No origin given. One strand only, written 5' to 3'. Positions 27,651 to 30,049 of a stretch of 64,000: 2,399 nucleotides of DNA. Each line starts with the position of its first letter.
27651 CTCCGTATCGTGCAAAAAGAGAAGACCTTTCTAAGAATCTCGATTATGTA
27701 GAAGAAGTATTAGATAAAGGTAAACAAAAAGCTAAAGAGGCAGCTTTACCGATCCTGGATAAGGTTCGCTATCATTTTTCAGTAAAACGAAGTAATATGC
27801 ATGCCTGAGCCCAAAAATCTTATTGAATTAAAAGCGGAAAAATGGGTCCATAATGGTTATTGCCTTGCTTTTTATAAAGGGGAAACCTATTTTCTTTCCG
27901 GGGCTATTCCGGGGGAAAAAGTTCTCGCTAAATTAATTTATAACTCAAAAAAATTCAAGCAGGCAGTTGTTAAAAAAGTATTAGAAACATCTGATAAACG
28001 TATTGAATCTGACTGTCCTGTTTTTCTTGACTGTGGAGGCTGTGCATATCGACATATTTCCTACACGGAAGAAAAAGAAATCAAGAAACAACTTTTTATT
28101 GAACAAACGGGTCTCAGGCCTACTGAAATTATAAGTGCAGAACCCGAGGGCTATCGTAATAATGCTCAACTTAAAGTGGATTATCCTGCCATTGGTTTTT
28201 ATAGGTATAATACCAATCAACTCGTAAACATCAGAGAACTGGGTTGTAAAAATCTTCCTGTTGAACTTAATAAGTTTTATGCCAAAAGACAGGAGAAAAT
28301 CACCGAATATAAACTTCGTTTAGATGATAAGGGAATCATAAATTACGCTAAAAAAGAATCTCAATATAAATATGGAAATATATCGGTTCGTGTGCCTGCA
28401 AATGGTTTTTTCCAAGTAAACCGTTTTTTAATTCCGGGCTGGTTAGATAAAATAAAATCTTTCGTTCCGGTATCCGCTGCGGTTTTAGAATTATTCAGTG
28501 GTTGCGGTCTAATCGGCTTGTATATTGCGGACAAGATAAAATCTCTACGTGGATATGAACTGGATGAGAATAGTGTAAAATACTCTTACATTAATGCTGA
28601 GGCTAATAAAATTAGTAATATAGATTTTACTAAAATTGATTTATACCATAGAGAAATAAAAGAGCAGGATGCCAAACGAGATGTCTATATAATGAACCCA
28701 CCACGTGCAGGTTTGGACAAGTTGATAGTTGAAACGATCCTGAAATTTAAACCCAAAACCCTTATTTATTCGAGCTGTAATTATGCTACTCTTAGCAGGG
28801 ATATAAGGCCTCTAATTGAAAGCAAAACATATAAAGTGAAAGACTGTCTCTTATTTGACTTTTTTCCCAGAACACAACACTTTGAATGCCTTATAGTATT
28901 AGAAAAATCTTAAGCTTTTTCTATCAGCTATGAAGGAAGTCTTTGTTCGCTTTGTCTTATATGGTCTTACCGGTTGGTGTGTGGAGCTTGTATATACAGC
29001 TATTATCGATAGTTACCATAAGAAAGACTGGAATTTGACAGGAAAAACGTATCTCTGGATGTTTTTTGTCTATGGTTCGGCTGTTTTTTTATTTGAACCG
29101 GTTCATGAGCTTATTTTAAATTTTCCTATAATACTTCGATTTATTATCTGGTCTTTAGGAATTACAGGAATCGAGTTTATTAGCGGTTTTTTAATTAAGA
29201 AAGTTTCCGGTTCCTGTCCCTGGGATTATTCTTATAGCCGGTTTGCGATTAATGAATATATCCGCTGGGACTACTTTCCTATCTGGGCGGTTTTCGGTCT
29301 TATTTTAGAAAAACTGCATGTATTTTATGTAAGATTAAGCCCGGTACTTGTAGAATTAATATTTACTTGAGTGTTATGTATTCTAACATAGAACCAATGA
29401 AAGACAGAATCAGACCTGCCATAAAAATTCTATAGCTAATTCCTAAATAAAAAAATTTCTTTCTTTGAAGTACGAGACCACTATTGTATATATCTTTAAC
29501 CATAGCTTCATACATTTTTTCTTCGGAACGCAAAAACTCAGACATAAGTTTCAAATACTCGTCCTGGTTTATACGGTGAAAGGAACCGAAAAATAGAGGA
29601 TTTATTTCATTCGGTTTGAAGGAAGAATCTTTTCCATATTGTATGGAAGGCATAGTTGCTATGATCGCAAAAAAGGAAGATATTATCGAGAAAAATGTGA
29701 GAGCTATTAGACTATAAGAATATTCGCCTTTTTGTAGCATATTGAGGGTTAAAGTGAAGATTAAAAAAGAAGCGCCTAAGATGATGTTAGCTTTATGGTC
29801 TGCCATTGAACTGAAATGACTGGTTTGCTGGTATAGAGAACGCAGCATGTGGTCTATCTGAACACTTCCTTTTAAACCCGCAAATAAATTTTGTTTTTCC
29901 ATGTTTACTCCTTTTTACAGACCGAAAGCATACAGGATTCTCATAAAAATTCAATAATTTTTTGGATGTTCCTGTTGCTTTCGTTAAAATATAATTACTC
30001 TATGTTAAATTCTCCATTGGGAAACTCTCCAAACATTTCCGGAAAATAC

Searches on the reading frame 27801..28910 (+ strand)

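Call 28: search_protein_families(library=pfam, proteins=[window:27801-28910:+], max_evalue=0.001)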
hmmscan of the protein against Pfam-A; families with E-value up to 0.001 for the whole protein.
window:27801-28910:+ (370 aa): 2 families
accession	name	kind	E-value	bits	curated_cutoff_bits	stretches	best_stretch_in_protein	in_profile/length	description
PF05958.17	tRNA_U5-meth_tr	-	9.7e-20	71.3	23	1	223-369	200-356/357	tRNA (Uracil-5-)-methyltransferase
PF05175.20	MTS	-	1.5e-06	28.4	23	1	225-304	32-111/170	Methyltransferase small domain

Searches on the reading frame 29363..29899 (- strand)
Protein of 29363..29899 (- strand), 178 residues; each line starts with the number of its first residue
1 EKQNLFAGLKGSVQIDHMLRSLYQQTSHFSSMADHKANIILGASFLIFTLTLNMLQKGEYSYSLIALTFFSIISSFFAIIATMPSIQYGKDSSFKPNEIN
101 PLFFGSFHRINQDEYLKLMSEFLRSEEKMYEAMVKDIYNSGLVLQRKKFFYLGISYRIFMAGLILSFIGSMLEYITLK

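Call 28: search_protein_families(library=pfam, proteins=[window:29363-29899:-], max_evalue=0.001)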
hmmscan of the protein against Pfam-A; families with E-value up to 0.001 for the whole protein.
window:29363-29899:- (178 aa): 1 family
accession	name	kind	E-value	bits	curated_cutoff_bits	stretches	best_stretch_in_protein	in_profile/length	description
PF18967.5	PycTM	-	2.1e-21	76.8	27.2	1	62-162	11-107/107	Pycsar effector protein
